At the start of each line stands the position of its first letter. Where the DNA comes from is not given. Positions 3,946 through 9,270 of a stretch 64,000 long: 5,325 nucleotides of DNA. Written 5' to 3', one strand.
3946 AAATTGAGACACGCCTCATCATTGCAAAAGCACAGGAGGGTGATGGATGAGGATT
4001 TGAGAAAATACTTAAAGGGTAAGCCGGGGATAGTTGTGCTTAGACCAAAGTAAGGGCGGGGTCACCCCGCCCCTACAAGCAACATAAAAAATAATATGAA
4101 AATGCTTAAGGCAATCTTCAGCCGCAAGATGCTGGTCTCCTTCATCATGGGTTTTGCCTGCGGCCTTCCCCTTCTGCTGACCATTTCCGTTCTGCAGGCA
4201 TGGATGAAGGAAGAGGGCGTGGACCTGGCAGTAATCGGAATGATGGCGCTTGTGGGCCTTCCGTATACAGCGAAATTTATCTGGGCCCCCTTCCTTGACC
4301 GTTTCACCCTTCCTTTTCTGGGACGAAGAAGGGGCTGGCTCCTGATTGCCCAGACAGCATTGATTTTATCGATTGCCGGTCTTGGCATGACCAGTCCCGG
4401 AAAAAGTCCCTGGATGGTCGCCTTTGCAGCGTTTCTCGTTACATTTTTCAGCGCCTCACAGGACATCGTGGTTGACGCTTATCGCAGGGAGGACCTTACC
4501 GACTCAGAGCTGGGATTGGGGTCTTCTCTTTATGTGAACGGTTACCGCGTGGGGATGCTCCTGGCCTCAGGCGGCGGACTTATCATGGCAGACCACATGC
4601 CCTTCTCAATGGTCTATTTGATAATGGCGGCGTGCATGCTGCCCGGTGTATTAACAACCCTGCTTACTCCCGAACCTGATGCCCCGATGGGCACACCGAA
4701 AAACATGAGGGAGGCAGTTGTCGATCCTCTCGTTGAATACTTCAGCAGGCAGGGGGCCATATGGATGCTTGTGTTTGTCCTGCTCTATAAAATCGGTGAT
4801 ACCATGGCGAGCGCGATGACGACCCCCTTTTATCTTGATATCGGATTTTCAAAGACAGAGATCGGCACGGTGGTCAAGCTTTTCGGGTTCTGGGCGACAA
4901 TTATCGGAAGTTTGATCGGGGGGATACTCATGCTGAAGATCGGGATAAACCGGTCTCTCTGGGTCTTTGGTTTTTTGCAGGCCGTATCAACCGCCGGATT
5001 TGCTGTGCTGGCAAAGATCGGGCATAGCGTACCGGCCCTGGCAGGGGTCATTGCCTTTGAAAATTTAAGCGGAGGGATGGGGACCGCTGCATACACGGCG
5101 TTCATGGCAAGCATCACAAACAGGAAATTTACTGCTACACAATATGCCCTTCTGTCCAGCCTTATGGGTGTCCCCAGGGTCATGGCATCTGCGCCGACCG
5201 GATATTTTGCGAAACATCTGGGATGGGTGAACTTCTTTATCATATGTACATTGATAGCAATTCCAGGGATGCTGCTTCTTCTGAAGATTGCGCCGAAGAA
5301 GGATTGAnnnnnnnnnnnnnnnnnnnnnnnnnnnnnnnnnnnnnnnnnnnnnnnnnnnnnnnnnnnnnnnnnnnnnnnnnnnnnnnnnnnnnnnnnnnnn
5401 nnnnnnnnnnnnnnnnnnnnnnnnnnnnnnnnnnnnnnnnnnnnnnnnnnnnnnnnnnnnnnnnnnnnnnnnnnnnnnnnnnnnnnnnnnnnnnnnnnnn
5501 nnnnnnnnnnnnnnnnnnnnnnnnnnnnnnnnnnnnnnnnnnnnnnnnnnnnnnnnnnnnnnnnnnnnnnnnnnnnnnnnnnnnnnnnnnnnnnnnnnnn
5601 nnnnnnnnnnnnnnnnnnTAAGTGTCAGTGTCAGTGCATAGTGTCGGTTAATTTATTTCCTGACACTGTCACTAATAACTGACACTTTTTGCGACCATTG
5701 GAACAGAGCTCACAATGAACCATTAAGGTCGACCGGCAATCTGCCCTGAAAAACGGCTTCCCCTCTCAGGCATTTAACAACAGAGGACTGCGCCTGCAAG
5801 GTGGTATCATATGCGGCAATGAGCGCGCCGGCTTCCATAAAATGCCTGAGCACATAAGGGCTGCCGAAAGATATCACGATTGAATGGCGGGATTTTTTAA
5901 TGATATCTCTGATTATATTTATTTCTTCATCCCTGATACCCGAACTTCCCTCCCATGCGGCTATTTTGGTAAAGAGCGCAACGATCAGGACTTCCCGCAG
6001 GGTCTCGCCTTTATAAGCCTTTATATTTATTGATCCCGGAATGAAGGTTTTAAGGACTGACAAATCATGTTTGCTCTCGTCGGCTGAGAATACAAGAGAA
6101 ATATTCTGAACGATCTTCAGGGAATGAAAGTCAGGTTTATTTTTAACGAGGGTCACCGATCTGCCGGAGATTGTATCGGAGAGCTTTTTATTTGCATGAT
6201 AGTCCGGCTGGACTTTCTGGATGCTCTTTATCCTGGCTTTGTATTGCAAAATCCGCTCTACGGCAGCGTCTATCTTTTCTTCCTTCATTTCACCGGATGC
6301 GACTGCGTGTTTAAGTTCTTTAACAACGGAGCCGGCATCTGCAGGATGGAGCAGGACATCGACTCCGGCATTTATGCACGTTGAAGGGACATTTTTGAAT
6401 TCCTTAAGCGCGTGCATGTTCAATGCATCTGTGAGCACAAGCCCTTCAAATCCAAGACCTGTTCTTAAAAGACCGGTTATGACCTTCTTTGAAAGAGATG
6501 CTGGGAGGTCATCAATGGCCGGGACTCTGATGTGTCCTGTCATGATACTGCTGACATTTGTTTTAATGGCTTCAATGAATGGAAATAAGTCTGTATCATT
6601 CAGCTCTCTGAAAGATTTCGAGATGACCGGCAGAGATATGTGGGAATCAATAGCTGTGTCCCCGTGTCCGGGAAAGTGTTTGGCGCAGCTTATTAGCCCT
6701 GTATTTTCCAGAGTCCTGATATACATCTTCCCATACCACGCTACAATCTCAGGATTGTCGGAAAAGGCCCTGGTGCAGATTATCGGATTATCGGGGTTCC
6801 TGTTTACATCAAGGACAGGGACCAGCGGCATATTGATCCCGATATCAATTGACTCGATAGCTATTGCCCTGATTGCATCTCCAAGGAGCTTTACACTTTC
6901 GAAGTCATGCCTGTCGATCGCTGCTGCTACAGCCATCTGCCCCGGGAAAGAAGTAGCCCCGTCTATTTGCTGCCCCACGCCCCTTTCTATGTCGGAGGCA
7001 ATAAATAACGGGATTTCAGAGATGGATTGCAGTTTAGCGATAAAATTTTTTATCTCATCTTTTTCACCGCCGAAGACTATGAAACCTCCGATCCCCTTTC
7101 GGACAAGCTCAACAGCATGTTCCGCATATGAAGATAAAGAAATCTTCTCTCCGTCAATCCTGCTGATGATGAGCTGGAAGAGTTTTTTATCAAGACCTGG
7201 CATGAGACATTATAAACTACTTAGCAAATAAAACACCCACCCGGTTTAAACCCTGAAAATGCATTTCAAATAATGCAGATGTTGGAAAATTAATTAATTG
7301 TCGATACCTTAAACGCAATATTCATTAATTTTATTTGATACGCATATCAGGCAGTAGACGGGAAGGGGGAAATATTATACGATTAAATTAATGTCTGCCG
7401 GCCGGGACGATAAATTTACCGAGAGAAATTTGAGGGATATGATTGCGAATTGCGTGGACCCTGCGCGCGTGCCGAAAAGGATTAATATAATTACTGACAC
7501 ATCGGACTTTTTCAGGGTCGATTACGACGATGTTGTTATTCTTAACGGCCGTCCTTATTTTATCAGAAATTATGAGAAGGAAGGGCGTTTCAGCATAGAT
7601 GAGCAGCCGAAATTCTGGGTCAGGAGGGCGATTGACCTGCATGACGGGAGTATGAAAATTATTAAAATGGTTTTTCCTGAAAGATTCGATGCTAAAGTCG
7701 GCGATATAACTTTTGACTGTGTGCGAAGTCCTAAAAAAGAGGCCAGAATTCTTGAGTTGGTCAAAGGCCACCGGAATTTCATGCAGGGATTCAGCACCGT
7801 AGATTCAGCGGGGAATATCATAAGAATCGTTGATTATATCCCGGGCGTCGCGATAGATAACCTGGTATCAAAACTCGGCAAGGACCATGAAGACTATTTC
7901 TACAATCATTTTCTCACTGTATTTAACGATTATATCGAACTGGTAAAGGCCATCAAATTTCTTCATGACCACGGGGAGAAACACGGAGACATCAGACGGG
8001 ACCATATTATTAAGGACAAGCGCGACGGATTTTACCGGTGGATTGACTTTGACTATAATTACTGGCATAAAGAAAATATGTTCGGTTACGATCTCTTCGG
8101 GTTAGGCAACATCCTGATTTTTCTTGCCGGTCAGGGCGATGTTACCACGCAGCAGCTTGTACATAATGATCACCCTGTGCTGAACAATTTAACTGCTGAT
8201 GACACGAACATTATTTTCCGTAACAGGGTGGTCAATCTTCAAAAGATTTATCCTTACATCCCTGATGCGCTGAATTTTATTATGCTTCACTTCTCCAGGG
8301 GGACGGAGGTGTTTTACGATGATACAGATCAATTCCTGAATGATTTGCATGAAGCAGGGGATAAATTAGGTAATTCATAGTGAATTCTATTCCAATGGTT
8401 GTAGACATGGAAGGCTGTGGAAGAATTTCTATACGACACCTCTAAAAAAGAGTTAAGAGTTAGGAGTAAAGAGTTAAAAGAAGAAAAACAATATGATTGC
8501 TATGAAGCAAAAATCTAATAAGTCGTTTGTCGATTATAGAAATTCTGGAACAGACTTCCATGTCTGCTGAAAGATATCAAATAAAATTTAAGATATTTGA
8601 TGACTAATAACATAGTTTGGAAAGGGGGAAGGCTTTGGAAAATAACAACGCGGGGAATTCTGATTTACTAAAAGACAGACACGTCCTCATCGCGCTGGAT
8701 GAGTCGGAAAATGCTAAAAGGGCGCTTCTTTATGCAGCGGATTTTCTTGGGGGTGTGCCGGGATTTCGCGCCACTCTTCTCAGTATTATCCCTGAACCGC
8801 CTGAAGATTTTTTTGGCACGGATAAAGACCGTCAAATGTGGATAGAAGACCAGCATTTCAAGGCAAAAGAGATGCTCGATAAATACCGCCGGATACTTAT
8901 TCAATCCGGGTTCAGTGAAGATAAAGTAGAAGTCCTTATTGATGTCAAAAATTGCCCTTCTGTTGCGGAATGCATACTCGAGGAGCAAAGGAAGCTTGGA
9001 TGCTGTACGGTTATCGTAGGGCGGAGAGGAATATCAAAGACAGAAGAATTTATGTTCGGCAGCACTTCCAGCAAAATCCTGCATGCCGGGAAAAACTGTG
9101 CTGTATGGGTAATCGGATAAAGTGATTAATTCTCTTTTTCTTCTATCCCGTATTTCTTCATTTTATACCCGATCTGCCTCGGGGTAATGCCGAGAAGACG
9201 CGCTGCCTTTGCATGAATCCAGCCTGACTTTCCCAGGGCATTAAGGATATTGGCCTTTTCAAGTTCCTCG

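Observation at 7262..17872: A 69-bp dispersed repeat (65 of 69 nt identical) lies immediately 5' of two unrelated minus-strand genes, nagZ and thiL.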

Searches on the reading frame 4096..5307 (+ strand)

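Call 7: search_protein_families(library=pfam, proteins=[window:4096-5307:+])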
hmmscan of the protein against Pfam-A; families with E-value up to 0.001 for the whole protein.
window:4096-5307:+ (403 aa): 2 families
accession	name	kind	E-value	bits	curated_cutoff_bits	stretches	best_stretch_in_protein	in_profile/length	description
PF07690.21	MFS_1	-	4.2e-29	102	33.4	2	16-306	2-289/347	Major Facilitator Superfamily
PF13000.13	Acatn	-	2.5e-09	36.7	23.7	1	20-91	10-85/546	Acetyl-coenzyme A transporter 1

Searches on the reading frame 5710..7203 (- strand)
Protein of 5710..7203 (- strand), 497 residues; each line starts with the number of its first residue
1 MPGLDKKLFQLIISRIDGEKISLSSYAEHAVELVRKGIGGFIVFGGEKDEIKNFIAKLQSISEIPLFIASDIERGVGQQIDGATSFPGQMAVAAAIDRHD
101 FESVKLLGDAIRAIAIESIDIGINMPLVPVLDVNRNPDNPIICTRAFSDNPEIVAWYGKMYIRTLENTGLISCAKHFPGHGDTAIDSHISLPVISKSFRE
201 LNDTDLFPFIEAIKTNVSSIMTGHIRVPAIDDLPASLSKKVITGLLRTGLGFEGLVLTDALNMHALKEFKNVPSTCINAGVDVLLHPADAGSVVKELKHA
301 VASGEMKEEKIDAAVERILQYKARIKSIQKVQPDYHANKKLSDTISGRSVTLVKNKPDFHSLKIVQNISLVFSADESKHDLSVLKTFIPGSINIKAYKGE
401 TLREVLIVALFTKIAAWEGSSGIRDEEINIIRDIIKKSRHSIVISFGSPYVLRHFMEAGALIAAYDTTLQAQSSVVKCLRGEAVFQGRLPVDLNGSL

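Call 7: search_protein_families(library=pfam, proteins=[window:5710-7203:-])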
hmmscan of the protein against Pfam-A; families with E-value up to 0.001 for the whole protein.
window:5710-7203:- (497 aa): 1 family
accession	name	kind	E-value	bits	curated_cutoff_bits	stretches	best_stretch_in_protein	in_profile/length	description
PF00933.27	Glyco_hydro_3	-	7.3e-76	256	27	1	4-320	2-315/316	Glycosyl hydrolase family 3 N terminal domain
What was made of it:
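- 5710..7203 (-): GH3 / NagZ-like gene. It is a neighbouring gene and not part of the element. Pfam Glyco_hydro_3 (call 7).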

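Call 26: find_encoding_contigs(protein=window:5710-7203:-, flank=4000, max_places=10)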
Protein window:5710-7203:- (497 aa): no gene with exactly this product is on record in the collection.

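Call 50: find_homologous_proteins(query=window:5710-7203:-, max_evalue=1e-60)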
Query window:5710-7203:- (497 aa): 2233 proteins with E <= 1e-60 among 8000 candidates; the best 120 are listed.
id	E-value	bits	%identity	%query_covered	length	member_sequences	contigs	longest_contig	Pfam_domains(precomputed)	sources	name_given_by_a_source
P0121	0.0e+0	1089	100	100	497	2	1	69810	PF00933.28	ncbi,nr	ncbi:MAG: hypothetical protein HY757_04825 [Nitrospirae bacterium]|nr:hypothetical protein [Nitrospi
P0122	1.4e-229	781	71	99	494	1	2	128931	PF00933.28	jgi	jgi:beta-N-acetylhexosaminidase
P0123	2.1e-227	774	71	99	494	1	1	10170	PF00933.28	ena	-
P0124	6.2e-227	772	70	99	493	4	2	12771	PF00933.28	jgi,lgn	jgi:beta-glucosidase-like glycosyl hydrolase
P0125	3.9e-226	770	71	99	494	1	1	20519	PF00933.28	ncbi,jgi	jgi:beta-glucosidase-like glycosyl hydrolase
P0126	8.4e-226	769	69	99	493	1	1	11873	PF00933.28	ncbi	-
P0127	3.2e-225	767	70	99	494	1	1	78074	PF00933.28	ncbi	-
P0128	2.2e-224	764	69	99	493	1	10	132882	PF00933.28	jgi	jgi:beta-glucosidase-like glycosyl hydrolase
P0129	1.6e-223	761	68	99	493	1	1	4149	PF00933.28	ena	-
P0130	1.8e-220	751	68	100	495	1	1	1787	PF00933.28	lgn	-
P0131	2.8e-220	750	68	99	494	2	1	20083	PF00933.28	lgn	-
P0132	8.9e-220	749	70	99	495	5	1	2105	PF00933.28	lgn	-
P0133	4.7e-219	746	69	99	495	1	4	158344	PF00933.28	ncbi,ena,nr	ncbi:MAG TPA: hypothetical protein ENG83_11140 [Nitrospirae bacterium]|nr:putative lipoprotein YbbD 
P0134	8.9e-219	745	69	99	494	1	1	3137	PF00933.28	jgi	jgi:beta-N-acetylhexosaminidase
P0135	1.2e-218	745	69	99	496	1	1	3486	PF00933.28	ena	-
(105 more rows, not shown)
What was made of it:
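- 5710..7203 (-): Homologs in call 50.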

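Call 51: find_encoding_contigs(protein=P0122, flank=3000, max_places=2)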
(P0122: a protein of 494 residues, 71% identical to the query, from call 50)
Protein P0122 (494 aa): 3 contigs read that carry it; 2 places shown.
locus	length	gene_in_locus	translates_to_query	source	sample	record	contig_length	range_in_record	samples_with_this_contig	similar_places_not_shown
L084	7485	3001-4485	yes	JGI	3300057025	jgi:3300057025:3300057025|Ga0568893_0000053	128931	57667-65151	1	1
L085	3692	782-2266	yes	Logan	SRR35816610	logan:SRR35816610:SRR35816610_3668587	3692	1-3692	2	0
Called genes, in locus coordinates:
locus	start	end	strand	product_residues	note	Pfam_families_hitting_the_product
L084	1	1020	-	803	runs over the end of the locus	PF05402:PqqD, PF04055:Radical_SAM, PF13186:SPASM, PF13489:Methyltransf_23, PF01209:Ubie_methyltran, PF06325:PrmA, PF08241:Methyltransf_11, PF08242:Methyltransf_12, +5 more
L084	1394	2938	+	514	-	PF01590:GAF, PF13185:GAF_2, PF13492:GAF_3, PF00158:Sigma54_activat, PF14532:Sigma54_activ_2, PF07728:AAA_5 (faint), PF25601:AAA_lid_14, PF02954:HTH_8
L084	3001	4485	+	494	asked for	PF00933:Glyco_hydro_3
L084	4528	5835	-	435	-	PF07690:MFS_1, PF11700:ATG22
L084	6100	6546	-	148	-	PF02493:MORN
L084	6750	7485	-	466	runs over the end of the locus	PF00158:Sigma54_activat, PF01078:Mg_chelatase (faint), PF14532:Sigma54_activ_2, PF07724:AAA_2 (faint), PF07728:AAA_5 (weak), PF25601:AAA_lid_14, PF02954:HTH_8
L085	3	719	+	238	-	?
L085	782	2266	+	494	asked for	PF00933:Glyco_hydro_3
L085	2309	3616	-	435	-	PF07690:MFS_1, PF11700:ATG22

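Call 52: find_encoding_contigs(protein=P0127, flank=3000, max_places=2)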
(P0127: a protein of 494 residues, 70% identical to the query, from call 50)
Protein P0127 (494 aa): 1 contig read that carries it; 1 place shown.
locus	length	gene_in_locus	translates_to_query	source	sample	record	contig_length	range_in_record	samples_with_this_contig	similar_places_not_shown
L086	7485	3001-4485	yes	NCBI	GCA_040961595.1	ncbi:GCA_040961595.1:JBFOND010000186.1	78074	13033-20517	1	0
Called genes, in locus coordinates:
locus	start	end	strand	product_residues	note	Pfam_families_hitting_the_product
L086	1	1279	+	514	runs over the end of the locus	PF07728:AAA_5 (faint), PF01590:GAF, PF13185:GAF_2, PF13492:GAF_3 (weak), PF00158:Sigma54_activat, PF14532:Sigma54_activ_2, PF25601:AAA_lid_14, PF02954:HTH_8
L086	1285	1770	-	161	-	PF00582:Usp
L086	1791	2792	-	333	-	-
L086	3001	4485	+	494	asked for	PF00933:Glyco_hydro_3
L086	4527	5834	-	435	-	PF07690:MFS_1, PF11700:ATG22, PF07690:MFS_1 (weak)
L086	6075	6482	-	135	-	PF27746:Small_heat_shock_put (weak), PF00011:HSP20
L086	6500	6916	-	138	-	PF00011:HSP20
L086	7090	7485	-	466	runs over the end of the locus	PF00158:Sigma54_activat, PF14532:Sigma54_activ_2, PF07724:AAA_2 (weak), PF07728:AAA_5, PF25601:AAA_lid_14, PF02954:HTH_8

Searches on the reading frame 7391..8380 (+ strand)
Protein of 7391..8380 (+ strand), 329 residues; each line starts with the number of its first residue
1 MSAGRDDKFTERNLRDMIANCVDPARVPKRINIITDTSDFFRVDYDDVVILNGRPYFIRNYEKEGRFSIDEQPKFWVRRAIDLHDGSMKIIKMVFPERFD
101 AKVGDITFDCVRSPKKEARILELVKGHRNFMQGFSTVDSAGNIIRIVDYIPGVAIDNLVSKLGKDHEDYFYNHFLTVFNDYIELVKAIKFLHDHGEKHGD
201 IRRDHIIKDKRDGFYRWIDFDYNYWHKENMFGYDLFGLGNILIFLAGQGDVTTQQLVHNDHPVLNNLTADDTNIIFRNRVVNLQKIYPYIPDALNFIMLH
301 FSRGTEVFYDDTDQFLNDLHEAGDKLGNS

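Call 7: search_protein_families(library=pfam, proteins=[window:7391-8380:+])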
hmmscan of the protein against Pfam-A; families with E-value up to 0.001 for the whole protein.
window:7391-8380:+ (329 aa): 1 family
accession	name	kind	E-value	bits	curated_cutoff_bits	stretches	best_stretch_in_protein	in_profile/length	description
PF00069.31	Pkinase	-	0.00019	21.3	31.7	1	78-221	16-143/263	Protein kinase domain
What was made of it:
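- Checked: It is also about 58 nt upstream of a plus-strand kinase-like gene (7391-8380; call 7).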

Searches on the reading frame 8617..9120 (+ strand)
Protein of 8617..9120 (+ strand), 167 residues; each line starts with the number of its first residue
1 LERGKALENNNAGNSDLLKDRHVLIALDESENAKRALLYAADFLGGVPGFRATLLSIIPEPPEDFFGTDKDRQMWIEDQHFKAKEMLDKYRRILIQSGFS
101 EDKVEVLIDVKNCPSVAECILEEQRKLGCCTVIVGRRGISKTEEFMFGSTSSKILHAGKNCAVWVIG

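Call 7: search_protein_families(library=pfam, proteins=[window:8617-9120:+])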
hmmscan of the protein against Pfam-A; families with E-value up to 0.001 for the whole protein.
window:8617-9120:+ (167 aa): 1 family
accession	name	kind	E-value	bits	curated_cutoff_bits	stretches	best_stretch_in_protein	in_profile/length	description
PF00582.32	Usp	-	1.4e-14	55.2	24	1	21-165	3-139/141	Universal stress protein family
